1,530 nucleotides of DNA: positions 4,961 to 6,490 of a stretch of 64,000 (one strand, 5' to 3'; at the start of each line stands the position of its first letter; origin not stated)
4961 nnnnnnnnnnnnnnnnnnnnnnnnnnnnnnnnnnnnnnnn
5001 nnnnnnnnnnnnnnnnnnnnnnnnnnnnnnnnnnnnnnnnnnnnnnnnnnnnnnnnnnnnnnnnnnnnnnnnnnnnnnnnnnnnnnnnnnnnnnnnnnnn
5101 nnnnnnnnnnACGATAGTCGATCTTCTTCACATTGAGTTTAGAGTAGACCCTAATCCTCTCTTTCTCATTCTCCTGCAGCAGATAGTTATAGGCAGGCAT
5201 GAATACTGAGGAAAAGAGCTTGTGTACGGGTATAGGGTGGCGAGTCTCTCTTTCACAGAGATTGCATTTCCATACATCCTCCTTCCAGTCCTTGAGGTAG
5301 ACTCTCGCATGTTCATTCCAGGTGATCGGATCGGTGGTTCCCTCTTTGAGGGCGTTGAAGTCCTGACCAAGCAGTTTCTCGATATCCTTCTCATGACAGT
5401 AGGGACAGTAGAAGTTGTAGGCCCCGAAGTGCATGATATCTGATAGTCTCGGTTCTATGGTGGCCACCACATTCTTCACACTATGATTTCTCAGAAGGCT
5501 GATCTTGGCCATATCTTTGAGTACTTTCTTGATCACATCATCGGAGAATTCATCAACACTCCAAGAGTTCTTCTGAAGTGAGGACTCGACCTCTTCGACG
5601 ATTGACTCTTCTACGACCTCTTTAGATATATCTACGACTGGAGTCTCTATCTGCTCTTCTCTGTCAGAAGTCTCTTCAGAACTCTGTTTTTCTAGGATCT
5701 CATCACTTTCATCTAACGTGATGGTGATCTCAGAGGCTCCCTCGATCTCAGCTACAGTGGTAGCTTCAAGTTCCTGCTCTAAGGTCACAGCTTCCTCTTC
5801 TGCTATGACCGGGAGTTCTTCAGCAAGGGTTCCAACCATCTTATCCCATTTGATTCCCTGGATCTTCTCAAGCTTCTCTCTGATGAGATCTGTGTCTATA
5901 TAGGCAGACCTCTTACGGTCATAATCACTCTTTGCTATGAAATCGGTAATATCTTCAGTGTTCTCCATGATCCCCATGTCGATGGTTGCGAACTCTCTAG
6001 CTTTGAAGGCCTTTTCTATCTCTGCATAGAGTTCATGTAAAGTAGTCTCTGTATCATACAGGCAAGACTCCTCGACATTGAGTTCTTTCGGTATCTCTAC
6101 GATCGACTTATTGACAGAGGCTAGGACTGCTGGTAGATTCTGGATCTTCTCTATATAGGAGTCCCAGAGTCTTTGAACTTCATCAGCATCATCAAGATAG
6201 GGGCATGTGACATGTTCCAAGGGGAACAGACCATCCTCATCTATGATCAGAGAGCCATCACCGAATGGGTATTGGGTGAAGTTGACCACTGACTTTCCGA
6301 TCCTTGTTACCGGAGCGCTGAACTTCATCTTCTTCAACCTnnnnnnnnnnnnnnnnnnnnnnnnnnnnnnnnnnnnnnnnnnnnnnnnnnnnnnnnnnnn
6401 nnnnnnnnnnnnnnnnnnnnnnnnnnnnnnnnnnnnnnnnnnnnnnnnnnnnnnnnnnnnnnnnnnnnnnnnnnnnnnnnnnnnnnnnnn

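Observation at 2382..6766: Tightly coupled three-gene operon with no recognisable enzymatic domain (2-TM/zinc-ribbon/coiled-coil, then coiled-coil, then beta-helix)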

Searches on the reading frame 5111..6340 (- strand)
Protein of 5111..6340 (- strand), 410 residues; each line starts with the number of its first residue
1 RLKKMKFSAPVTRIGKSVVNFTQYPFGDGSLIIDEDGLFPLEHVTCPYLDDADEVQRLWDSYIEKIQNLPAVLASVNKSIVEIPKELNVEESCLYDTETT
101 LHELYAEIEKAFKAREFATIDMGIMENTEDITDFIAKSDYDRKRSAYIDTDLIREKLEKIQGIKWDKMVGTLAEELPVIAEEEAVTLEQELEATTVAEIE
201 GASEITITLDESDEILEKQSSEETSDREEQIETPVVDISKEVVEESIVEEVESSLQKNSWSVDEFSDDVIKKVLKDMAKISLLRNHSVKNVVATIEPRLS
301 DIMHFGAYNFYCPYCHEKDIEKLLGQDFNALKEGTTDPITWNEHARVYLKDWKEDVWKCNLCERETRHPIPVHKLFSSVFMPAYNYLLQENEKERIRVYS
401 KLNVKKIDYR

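Call 40: search_dna_similar(query=window:5111-6340:-, collection=plasmids, mode=protein, max_evalue=0.01)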
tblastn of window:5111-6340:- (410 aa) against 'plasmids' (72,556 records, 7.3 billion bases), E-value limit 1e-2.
No match.

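Call 45: search_protein_representatives(protein=window:5111-6340:-)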
Query: 410 residues. Proteins with E-value up to 0.001 (for the whole library): 130; up to 1e-10: 100; up to 1e-30: 14. The best 130 are listed.
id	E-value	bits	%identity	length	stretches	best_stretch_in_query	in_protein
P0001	1.9e-265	896.0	100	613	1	5-410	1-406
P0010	4.0e-91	322.2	46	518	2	247-410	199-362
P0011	3.3e-72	259.9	40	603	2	246-410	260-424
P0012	1.9e-65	237.6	38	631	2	252-408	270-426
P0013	6.8e-64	232.5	38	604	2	257-410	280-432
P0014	2.7e-53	197.6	33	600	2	257-409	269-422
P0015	1.6e-52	195.1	34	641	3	259-410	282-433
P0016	2.3e-48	181.4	33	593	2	260-405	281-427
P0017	1.6e-45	172.0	31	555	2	254-410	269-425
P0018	1.5e-40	155.7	44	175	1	248-406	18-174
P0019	4.5e-38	147.5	32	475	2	251-409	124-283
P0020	2.1e-37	145.3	32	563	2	255-406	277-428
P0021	2.2e-37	145.3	41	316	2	271-410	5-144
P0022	1.4e-36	142.6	33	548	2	258-408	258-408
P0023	2.4e-25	105.6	29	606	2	258-408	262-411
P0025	8.4e-25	103.8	28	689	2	262-405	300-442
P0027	1.8e-23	99.5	26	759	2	244-409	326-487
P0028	2.4e-23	99.0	27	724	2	256-398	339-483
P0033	4.8e-21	91.5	30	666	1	258-409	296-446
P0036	3.2e-20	88.7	36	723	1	289-410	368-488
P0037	5.3e-20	88.0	32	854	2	278-403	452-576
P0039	1.0e-19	87.1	30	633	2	288-409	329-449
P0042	3.2e-19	85.5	32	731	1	249-409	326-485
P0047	1.7e-18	83.1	35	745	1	273-409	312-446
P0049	5.0e-18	81.5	31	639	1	281-410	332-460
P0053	8.6e-18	80.8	27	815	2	281-408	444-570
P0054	1.6e-17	79.9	24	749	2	284-408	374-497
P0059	7.3e-17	77.7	30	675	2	292-410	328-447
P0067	3.3e-16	75.5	26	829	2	283-409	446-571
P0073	1.1e-15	73.8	37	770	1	284-400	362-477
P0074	1.1e-15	73.8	31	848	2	288-402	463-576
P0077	2.5e-15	72.7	30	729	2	291-402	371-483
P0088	1.3e-13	67.0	30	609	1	278-400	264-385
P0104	1.1e-11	60.7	35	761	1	301-410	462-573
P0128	1.2e-05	40.8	27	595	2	274-408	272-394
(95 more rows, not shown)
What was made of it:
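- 4487..6670 (-): Gene A, 727 aa. N-in/C-in TM hairpin (residues ~47-106), conserved cytoplasmic domain (~111-290), variable Glu-rich linker (291-365), near-invariant 4-Cys domain (~366-520; CPYC 422-425, CNLC 469-472), ~150-residue amphipathic helix (519-665) and a conserved C-terminal tail. 130 family clusters (call 45).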

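Call 57: list_cluster_members(proteins=[P0011, P0014, P0017, P0023, P0025, P0036, P0037, P0047, P0054, P0073])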
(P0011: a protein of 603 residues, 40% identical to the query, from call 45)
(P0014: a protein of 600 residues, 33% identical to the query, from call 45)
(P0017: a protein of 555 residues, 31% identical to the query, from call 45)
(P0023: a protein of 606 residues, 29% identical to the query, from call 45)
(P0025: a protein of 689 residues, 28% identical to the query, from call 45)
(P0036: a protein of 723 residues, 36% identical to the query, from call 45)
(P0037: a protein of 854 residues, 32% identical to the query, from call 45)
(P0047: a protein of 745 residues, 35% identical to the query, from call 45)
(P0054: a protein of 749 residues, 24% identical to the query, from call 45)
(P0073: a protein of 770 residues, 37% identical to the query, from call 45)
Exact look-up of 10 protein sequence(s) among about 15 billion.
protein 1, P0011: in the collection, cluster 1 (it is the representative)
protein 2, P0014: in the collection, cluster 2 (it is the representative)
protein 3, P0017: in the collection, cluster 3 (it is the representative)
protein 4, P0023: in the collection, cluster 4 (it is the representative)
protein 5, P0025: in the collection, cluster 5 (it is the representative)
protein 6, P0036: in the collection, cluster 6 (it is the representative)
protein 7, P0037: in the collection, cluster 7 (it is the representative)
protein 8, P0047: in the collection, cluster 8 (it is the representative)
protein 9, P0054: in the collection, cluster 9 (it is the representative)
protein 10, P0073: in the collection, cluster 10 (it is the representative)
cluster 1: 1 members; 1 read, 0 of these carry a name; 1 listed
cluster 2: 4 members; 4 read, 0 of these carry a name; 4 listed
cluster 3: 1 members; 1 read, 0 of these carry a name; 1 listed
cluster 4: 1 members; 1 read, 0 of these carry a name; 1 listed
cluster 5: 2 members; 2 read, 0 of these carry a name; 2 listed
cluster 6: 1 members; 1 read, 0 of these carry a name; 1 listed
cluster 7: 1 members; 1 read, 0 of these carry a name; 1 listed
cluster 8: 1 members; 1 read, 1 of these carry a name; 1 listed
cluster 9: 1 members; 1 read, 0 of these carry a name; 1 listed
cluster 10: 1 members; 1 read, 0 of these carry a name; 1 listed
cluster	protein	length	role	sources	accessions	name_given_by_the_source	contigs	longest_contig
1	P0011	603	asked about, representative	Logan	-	-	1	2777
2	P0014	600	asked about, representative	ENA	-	-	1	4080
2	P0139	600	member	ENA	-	-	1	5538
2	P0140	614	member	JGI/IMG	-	-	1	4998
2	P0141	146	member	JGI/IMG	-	-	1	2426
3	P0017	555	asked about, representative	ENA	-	-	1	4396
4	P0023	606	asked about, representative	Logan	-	-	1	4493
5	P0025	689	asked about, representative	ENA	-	-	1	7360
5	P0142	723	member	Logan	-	-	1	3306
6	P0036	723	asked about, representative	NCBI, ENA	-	-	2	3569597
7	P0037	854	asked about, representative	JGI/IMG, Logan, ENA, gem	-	-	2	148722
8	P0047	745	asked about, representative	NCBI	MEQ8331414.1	MAG: hypothetical protein RH859_13225 [Longimicrobiales bacterium]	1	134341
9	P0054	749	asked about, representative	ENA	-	-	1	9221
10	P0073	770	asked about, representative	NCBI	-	-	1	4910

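Call 58: find_encoding_contigs(protein=P0036, flank=8000, max_places=2)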
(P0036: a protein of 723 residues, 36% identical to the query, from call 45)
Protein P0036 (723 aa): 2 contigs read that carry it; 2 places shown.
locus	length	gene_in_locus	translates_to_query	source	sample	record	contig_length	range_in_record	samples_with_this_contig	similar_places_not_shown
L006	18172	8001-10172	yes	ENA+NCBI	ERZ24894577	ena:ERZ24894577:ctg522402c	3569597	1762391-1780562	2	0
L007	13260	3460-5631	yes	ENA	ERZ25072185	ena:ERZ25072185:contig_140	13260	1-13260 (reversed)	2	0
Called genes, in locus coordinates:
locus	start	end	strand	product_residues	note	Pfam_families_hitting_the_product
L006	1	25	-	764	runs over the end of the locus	PF01839:FG-GAP (faint), PF13517:FG-GAP_3, PF07593:UnbV_ASPIC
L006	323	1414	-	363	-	PF00296:Bac_luciferase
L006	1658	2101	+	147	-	-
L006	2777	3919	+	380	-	PF02746:MR_MLE_N, PF13378:MR_MLE_C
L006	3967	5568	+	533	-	PF01039:Carboxyl_trans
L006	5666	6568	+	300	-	PF01063:Aminotran_4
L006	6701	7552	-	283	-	PF08450:SGL, PF24684:Vgb_lyase (faint)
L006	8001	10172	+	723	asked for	-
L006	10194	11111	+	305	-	-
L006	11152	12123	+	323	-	-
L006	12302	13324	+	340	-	PF10282:Lactonase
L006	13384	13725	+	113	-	PF01503:PRA-PH (weak), PF03819:MazG (weak)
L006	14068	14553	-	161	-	PF13560:HTH_31, PF01381:HTH_3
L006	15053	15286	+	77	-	-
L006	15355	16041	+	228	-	-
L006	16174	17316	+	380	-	PF02771:Acyl-CoA_dh_N, PF02770:Acyl-CoA_dh_M, PF00441:Acyl-CoA_dh_1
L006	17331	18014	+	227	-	PF05685:Uma2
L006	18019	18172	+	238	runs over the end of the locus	PF00702:Hydrolase, PF13419:HAD_2 (weak)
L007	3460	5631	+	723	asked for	-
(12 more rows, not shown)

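Call 59: find_encoding_contigs(protein=P0047, flank=8000, max_places=2)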
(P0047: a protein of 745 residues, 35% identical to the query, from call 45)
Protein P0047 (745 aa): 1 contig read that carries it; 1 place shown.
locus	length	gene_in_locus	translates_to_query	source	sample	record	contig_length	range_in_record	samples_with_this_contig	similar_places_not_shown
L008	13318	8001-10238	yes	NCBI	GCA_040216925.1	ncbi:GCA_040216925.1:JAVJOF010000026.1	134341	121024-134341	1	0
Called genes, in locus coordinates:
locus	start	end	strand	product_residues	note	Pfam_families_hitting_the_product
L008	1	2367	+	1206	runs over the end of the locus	PF01565:FAD_binding_4, PF02913:FAD-oxidase_C, PF13183:Fer4_8, PF13534:Fer4_17 (weak)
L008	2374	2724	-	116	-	PF02452:PemK_toxin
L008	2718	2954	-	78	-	PF01402:RHH_1 (weak), PF12651:RHH_3 (weak)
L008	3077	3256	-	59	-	-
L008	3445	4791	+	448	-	PF02447:GntP_permease, PF03600:CitMHS (weak), PF03553:Na_H_antiporter (weak)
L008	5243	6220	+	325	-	PF00176:SNF2-rel_dom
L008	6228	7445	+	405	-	PF00753:Lactamase_B, PF23023:Anti-Pycsar_Apyc1 (weak), PF12706:Lactamase_B_2, PF00932:LTD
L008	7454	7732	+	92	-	PF11213:DUF3006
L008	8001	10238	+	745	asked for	-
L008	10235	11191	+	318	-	-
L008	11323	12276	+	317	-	-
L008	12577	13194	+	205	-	-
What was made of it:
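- L008 has PemK/RHH and SNF2 neighbours (call 59).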

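Call 68: find_related_loci(query=A6, collection=metagenome_contigs, flank=6000)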
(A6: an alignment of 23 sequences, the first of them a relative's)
Query A6 (723 aa) in metagenome_contigs; peptide patterns used: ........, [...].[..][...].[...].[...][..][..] (x = any residue, [..] = any of these).
184 stretches matched a pattern; 7 encode a relative of the query (tblastn E <= 1e-3); 7 distinct loci.
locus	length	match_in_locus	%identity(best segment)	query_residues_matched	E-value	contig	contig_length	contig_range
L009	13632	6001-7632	36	173-717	2e-115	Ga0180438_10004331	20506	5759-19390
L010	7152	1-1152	39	337-717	2e-91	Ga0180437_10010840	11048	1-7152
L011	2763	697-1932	34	195-607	3e-81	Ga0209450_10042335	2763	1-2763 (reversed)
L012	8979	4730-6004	29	179-614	7e-68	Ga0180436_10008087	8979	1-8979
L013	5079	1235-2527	31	179-615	5e-65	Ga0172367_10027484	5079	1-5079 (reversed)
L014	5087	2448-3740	31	179-615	5e-65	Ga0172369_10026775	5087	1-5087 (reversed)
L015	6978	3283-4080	38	357-622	2e-52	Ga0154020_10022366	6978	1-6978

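Call 74: find_related_loci(query=A6, collection=viral_contigs, flank=8000)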
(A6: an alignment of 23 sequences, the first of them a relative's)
Query A6 (723 aa) in viral_contigs; peptide patterns used: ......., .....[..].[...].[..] (x = any residue, [..] = any of these).
42 stretches matched a pattern, but none encodes a relative of the query by tblastn (E <= 1e-3).

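Call 75: list_cluster_members(proteins=[P0012, P0013, P0015, P0016, P0020, P0022, P0027, P0028, P0033, P0042])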
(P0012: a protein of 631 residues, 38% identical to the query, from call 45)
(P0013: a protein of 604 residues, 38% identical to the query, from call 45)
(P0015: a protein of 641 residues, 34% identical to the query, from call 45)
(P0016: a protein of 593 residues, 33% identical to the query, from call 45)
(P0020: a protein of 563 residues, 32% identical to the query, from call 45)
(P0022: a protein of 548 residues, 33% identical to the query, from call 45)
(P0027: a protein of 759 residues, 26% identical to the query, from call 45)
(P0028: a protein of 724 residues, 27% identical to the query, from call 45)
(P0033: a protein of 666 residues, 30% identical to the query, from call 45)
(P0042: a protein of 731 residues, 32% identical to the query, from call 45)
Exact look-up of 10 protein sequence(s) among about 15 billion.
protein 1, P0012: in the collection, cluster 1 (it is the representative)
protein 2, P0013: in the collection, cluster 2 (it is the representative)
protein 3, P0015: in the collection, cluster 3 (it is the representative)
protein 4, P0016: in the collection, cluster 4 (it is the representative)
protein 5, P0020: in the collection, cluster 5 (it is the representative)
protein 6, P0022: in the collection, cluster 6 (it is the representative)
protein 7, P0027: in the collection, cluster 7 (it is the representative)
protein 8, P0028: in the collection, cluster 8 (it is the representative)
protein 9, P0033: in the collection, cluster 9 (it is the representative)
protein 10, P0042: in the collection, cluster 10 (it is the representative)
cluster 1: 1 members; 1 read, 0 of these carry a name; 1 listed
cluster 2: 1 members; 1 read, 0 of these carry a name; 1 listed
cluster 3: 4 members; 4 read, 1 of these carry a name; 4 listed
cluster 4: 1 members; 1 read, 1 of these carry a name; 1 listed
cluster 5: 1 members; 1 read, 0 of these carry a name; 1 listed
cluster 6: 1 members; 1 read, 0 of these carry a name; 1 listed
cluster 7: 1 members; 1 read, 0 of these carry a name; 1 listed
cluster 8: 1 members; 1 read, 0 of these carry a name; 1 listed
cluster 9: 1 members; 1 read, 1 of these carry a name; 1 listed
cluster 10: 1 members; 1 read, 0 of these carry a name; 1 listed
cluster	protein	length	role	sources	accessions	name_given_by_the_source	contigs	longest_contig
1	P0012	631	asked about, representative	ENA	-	-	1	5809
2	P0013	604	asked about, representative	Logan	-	-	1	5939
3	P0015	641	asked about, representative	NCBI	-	-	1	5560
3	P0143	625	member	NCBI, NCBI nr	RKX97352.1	MAG: hypothetical protein DRZ90_06505 [Spirochaetes bacterium] | MAG: hypothetical protein DRZ90_06505 [Spirochaetota bacterium]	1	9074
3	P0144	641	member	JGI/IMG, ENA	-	-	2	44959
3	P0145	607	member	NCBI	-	-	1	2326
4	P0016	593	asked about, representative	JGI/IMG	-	hypothetical protein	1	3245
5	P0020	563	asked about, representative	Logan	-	-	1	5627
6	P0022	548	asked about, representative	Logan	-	-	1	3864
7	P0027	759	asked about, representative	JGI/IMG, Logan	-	-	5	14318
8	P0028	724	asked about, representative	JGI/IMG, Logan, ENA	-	-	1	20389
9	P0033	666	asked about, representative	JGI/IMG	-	hypothetical protein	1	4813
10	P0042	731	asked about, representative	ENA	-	-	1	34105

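Call 76: list_cluster_members(proteins=[P0039, P0049, P0053, P0059, P0067, P0074, P0077, P0104, P0128, P0088])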
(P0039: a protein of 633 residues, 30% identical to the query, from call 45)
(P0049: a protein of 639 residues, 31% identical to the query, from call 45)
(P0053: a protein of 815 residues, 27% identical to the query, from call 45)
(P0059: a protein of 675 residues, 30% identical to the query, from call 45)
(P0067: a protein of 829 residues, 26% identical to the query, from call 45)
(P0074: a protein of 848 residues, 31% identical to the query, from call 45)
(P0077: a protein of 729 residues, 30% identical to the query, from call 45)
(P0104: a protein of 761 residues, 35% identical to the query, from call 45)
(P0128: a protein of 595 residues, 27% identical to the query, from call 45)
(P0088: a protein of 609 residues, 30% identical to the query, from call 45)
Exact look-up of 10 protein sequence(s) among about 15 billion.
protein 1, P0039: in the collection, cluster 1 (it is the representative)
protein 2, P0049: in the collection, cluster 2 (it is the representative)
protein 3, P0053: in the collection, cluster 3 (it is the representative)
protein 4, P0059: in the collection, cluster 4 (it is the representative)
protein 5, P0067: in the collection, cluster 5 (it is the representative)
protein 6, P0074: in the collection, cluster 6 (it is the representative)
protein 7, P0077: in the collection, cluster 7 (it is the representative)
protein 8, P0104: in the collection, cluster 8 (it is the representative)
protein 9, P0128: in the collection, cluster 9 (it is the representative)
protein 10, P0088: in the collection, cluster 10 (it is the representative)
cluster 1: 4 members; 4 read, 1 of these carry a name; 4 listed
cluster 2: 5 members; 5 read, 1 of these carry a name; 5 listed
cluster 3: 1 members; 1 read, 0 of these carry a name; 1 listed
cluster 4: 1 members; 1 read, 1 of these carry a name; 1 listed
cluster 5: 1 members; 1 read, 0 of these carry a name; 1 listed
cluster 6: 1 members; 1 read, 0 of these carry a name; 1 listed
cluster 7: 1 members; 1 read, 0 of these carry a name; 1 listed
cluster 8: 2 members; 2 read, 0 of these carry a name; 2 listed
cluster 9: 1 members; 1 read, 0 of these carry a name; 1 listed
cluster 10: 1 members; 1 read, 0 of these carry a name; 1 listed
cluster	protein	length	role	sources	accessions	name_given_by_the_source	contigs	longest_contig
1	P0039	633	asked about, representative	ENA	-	-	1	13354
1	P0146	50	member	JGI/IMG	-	peptide/nickel transport system permease protein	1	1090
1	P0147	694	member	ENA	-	-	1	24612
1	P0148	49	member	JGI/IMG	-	-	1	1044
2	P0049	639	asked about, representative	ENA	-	-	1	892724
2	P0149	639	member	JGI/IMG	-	hypothetical protein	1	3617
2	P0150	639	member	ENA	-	-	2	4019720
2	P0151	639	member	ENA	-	-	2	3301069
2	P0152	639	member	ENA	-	-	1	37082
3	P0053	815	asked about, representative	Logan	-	-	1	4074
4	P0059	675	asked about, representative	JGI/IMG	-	hypothetical protein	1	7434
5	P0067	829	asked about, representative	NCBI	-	-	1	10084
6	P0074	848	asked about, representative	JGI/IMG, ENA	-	-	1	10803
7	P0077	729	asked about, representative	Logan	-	-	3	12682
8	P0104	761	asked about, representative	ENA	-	-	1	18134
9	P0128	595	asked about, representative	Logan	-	-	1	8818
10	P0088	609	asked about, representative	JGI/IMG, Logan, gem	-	-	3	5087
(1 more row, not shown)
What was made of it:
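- The family is very rare and patchy: 130 clusters at 50% identity among 1.84 billion representatives, each with 1-5 members (calls 45, 57, 75, 76). All three contigs known for that A protein are 5.1 kb or shorter (call 76).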

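Call 77: find_encoding_contigs(protein=P0012, flank=8000, max_places=2)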
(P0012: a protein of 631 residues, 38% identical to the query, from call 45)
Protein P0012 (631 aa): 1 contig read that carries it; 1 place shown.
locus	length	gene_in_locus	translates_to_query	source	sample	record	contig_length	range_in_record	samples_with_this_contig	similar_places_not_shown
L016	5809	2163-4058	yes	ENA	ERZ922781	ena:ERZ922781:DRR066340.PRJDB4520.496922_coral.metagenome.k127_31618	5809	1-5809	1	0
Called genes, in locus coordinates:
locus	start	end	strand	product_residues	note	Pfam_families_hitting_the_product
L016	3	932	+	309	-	?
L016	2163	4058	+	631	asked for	-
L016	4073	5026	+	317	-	-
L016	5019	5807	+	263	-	?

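Call 78: find_encoding_contigs(protein=P0013, flank=8000, max_places=2)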
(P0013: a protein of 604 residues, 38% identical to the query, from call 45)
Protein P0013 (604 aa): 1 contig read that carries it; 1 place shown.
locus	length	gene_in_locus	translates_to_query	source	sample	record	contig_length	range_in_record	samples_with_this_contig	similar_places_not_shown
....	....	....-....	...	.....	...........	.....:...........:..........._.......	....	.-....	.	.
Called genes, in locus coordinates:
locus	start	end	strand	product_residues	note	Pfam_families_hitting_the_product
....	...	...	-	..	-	-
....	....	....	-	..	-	-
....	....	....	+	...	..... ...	-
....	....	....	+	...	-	-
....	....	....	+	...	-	-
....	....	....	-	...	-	?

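Call 79: find_encoding_contigs(protein=P0049, flank=10000, max_places=3)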
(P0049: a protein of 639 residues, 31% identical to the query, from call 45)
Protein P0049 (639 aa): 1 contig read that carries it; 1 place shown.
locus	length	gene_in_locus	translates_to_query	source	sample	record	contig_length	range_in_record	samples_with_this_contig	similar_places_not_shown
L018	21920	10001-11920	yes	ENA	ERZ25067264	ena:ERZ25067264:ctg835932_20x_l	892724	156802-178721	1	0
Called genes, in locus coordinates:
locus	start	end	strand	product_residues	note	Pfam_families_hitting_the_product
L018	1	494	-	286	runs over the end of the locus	PF01135:PCMT, PF13489:Methyltransf_23, PF01209:Ubie_methyltran, PF05148:Methyltransf_8 (weak), PF13847:Methyltransf_31, PF08241:Methyltransf_11, PF08242:Methyltransf_12, PF13649:Methyltransf_25, +1 more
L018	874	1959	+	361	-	PF02746:MR_MLE_N, PF13378:MR_MLE_C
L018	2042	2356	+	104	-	PF07978:NIPSNAP (weak)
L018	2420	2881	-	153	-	PF13673:Acetyltransf_10, PF00583:Acetyltransf_1, PF13508:Acetyltransf_7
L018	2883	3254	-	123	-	-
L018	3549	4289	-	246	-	-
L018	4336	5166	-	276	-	PF00106:adh_short, PF13561:adh_short_C2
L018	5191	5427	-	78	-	-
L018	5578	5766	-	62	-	-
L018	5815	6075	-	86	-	PF03061:4HBT (weak), PF22636:FlK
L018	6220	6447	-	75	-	PF24696:UGSC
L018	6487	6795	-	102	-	PF24696:UGSC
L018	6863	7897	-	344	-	-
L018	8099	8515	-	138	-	PF05942:PaREP1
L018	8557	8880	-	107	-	-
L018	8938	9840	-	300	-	PF03446:NAD_binding_2, PF03807:F420_oxidored (weak), PF14833:NAD_binding_11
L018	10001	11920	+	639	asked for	-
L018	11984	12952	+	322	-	-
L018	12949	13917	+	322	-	-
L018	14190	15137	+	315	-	PF05448:AXE1, PF00326:Peptidase_S9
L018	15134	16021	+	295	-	PF05448:AXE1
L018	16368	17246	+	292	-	PF00318:Ribosomal_S2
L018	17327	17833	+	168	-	PF00889:EF_TS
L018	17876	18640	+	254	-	PF00696:AA_kinase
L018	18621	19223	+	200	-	PF01765:RRF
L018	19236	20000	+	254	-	PF01255:Prenyltransf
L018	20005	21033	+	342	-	PF01148:CTP_transf_1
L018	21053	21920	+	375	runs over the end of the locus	PF02670:DXP_reductoisom, PF08436:DXP_redisom_C, PF13288:DXPR_C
